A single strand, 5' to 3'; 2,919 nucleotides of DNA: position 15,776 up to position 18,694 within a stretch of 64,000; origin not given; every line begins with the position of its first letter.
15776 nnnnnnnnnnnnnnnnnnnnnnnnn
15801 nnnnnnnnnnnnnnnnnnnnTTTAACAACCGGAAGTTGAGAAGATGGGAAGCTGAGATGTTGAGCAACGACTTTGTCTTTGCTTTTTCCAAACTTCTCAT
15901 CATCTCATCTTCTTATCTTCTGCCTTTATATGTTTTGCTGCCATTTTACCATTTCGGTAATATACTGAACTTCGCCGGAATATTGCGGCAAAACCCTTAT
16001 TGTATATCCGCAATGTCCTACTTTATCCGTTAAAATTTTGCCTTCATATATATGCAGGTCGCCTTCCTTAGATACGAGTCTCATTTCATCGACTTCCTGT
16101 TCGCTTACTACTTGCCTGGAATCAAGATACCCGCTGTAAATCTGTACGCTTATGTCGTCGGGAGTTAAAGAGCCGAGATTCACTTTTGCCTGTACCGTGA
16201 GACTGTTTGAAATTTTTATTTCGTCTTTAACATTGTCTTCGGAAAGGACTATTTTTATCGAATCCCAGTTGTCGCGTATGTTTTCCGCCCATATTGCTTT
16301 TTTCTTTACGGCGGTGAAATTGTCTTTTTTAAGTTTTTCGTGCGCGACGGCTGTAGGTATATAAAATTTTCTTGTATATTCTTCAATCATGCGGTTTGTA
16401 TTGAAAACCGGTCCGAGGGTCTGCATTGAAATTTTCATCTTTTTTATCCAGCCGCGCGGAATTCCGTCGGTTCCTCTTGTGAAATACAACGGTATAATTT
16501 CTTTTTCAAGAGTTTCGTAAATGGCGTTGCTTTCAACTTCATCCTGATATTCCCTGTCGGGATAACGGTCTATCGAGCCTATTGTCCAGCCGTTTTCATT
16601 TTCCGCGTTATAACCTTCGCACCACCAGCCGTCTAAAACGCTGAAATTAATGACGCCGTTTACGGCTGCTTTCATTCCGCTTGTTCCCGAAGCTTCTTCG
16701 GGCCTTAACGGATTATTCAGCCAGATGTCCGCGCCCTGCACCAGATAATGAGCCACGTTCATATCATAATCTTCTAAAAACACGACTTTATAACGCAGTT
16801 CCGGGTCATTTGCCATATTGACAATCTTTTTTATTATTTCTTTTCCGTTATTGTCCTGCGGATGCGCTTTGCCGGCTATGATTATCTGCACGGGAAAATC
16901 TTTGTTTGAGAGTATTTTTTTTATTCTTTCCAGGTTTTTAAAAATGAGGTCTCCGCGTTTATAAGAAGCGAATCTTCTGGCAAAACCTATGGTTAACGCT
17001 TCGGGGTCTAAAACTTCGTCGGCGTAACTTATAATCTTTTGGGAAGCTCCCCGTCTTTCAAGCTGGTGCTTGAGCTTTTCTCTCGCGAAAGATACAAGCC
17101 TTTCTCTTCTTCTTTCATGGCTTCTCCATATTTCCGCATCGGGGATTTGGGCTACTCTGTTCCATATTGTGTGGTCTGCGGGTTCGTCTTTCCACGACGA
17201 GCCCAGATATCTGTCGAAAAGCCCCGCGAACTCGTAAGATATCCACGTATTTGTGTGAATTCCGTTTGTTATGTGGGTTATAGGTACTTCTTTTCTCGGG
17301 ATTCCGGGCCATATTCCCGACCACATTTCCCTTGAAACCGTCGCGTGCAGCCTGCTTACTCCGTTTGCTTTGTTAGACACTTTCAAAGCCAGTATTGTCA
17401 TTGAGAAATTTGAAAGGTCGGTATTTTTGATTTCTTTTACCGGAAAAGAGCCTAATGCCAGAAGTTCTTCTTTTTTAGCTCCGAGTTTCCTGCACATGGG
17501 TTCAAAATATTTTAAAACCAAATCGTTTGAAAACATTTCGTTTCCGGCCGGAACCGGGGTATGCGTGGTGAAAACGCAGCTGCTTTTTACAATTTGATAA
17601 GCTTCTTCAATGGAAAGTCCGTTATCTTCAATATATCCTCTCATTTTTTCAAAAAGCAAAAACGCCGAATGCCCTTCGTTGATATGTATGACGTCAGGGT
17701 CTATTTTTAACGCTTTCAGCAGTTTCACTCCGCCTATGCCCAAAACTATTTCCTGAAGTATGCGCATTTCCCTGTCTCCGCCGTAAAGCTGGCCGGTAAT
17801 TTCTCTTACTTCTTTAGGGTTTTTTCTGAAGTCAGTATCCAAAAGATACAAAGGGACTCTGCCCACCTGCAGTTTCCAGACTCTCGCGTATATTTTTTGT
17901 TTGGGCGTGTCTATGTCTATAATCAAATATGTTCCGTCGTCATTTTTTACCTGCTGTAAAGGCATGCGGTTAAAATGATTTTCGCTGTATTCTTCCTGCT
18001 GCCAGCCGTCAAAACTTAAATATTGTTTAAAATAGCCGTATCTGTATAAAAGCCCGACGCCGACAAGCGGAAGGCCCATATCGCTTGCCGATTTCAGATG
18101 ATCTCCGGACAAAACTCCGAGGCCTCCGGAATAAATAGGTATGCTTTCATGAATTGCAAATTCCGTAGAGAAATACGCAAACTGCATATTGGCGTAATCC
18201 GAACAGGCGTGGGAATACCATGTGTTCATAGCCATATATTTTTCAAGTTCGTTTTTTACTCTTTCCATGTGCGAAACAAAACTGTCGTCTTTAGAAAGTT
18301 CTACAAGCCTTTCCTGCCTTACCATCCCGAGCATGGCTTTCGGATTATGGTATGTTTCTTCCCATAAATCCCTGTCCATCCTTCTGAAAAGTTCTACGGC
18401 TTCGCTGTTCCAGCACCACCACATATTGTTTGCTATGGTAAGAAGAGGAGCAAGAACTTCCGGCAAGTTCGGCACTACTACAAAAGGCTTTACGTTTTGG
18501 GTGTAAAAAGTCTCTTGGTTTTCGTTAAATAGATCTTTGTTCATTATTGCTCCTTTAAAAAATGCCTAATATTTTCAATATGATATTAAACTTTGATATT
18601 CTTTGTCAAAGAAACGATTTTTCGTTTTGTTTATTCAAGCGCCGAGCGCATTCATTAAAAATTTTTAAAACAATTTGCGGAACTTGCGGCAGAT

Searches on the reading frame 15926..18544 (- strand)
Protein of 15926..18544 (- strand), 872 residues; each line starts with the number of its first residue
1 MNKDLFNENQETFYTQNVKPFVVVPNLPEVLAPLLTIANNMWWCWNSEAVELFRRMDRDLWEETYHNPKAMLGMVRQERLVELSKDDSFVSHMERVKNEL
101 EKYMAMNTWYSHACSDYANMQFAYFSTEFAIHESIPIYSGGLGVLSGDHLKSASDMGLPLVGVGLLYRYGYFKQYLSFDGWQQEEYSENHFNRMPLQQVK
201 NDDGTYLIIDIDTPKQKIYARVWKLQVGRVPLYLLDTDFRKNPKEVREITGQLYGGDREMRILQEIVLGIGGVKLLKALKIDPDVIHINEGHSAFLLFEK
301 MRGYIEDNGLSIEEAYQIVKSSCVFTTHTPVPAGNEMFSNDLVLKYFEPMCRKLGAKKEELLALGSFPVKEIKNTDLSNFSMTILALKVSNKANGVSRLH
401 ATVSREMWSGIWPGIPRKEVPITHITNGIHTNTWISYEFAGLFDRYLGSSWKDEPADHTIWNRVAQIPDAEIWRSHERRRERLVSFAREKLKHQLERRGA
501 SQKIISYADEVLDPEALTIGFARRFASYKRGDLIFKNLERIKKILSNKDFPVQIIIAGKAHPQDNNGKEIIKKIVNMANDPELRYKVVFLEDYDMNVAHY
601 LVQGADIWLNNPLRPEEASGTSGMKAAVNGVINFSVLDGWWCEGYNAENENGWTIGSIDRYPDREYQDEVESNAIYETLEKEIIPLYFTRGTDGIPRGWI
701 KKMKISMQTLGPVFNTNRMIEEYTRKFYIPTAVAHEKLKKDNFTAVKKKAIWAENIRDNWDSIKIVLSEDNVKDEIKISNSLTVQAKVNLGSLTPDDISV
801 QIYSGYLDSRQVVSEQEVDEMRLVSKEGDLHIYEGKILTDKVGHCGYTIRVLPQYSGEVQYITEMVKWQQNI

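Call 14: search_protein_families(library=ncbifam, proteins=[window:15926-18544:-])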
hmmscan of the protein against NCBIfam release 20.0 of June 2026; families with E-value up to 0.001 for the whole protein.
window:15926-18544:- (872 aa): 7 families
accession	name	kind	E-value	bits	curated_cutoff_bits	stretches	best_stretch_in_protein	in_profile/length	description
TIGR02094.1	more_P_ylases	subfamily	6.9e-261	867.2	191.7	1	123-729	2-599/600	alpha-glucan family phosphorylase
NF041129.1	maldex_phorlase_Thcocales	equivalog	5.4e-253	841.8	1500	1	26-855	4-807/816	maltodextrin phosphorylase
TIGR02093.1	P_ylase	subfamily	2.4e-39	135.1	552.9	2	284-644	309-675/804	glycogen/starch/alpha-glucan family phosphorylase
NF011561.0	PRK14985.1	equivalog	1.2e-26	93.2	1273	2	282-640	303-664/800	maltodextrin phosphorylase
NF011562.0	PRK14986.1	equivalog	1.5e-26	92.8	1546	1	285-643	316-680/815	glycogen phosphorylase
TIGR02095.1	glgA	subfamily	5.5e-06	25.3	328.45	0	513-609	291-373/477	glycogen/starch synthase, ADP-glucose type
NF001903.0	PRK00654.2-2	equivalog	1.8e-05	23.6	616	0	209-306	61-154/482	glycogen synthase GlgA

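Call 39: find_homologous_proteins(query=window:15926-18544:-, max_evalue=1e-100)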
Query window:15926-18544:- (872 aa): 7994 proteins with E <= 1e-100 among 8000 candidates; the best 120 are listed.
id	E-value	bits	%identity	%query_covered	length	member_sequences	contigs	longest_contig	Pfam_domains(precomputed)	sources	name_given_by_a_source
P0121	0.0e+0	1797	86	100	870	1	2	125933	PF11897.14,PF28476.1,PF00343.27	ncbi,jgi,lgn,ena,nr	ncbi:MAG: alpha-glucan family phosphorylase [Endomicrobia bacterium]|nr:alpha-glucan family phosphor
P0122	0.0e+0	1783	86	100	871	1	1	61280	PF11897.14,PF28476.1,PF00343.27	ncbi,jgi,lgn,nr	ncbi:MAG: alpha-glucan family phosphorylase [Endomicrobium sp.]|jgi:starch phosphorylase|nr:alpha-gl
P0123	0.0e+0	1723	84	100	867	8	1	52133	PF11897.14,PF28476.1,PF00343.27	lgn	-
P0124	0.0e+0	1721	83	100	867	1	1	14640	PF11897.14,PF28476.1,PF00343.27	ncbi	-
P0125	0.0e+0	1706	83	100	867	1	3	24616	PF11897.14,PF28476.1,PF00343.27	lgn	-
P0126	0.0e+0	1700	100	83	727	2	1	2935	PF11897.14,PF00343.27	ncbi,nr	ncbi:MAG: alpha-glucan family phosphorylase, partial [Endomicrobia bacterium]|nr:alpha-glucan family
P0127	0.0e+0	1658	79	100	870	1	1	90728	PF11897.14,PF28476.1,PF00343.27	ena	-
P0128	0.0e+0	1658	80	100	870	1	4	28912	PF11897.14,PF28476.1,PF00343.27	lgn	-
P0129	0.0e+0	1651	79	100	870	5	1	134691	PF11897.14,PF28476.1,PF00343.27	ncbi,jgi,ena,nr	ncbi:MAG: alpha-glucan family phosphorylase [Endomicrobia bacterium]|nr:alpha-glucan family phosphor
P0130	0.0e+0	1650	81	99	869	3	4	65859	PF11897.14,PF28476.1,PF00343.27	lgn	-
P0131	0.0e+0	1648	79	100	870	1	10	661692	PF11897.14,PF28476.1,PF00343.27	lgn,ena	-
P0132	0.0e+0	1647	79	100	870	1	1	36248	PF11897.14,PF28476.1,PF00343.27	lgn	-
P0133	0.0e+0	1646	79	100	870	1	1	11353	PF11897.14,PF28476.1,PF00343.27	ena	-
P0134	0.0e+0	1645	79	100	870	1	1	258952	PF11897.14,PF28476.1,PF00343.27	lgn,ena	-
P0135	0.0e+0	1643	79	100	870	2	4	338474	PF11897.14,PF28476.1,PF00343.27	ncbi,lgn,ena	-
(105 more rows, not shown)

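Call 40: find_encoding_contigs(protein=P0121, flank=10000, max_places=3)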
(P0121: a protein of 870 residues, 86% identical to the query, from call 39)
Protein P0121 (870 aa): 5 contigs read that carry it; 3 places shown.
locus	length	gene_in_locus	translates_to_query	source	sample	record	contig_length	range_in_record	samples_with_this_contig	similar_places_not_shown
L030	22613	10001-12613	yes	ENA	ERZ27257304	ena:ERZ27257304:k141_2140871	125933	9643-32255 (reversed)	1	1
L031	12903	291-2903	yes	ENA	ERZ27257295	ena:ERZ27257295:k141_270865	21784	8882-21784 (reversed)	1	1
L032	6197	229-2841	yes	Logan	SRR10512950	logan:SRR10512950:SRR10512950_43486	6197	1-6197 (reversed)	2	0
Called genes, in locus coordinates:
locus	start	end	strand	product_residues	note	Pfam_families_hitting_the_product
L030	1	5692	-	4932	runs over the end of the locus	-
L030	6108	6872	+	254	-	PF22435:MRM3-like_sub_bind, PF00588:SpoU_methylase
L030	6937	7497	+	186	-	PF04542:Sigma70_r2, PF08281:Sigma70_r4_2, PF04545:Sigma70_r4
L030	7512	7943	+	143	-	PF13490:zf-HC2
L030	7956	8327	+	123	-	-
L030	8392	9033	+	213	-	-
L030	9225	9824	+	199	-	-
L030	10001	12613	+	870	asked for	PF11897:DUF3417, PF00343:Phosphorylase, PF28476:GlgP_C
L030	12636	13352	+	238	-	PF00702:Hydrolase, PF08282:Hydrolase_3 (faint), PF12710:HAD (weak), PF13419:HAD_2, PF13242:Hydrolase_like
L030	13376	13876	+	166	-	PF09835:DUF2062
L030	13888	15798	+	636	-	PF05359:DUF748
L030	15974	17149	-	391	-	PF17785:PUA_3, PF02005:TRM (weak), PF10672:Methyltrans_SAM, PF03602:Cons_hypoth95, PF06325:PrmA (weak), PF05175:MTS (weak), PF13847:Methyltransf_31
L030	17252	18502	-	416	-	PF00464:SHMT, PF00155:Aminotran_1_2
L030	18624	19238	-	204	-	PF01300:Sua5_yciO_yrdC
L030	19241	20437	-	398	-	PF01960:ArgJ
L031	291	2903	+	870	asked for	PF11897:DUF3417, PF00343:Phosphorylase, PF28476:GlgP_C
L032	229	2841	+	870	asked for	PF11897:DUF3417, PF00343:Phosphorylase, PF28476:GlgP_C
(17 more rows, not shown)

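Call 41: find_encoding_contigs(protein=P0122, flank=10000, max_places=2)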
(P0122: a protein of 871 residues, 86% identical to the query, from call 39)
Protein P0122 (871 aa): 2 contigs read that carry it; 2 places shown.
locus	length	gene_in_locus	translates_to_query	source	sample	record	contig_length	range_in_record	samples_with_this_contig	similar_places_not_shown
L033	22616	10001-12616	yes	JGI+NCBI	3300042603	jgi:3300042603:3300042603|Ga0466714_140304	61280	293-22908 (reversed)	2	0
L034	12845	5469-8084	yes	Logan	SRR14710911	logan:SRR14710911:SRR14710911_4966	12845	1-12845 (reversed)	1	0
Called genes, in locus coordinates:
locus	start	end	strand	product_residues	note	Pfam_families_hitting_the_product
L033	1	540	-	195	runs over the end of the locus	PF00475:IGPD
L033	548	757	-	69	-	-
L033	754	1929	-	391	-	PF00815:Histidinol_dh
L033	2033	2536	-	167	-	PF00156:Pribosyltran (weak)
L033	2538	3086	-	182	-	PF00908:dTDP_sugar_isom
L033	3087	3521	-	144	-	-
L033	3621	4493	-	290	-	PF00701:DHDPS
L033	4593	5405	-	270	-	PF01678:DAP_epimerase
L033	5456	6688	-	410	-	PF00278:Orn_DAP_Arg_deC, PF01168:Ala_racemase_N (weak), PF02784:Orn_Arg_deC_N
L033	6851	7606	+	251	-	PF22435:MRM3-like_sub_bind, PF00588:SpoU_methylase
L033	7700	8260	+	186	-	PF04542:Sigma70_r2, PF08281:Sigma70_r4_2, PF04545:Sigma70_r4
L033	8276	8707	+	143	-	PF13490:zf-HC2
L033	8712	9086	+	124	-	-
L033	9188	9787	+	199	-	-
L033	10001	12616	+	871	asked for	PF11897:DUF3417, PF00343:Phosphorylase, PF28476:GlgP_C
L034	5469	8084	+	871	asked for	PF11897:DUF3417, PF00343:Phosphorylase, PF28476:GlgP_C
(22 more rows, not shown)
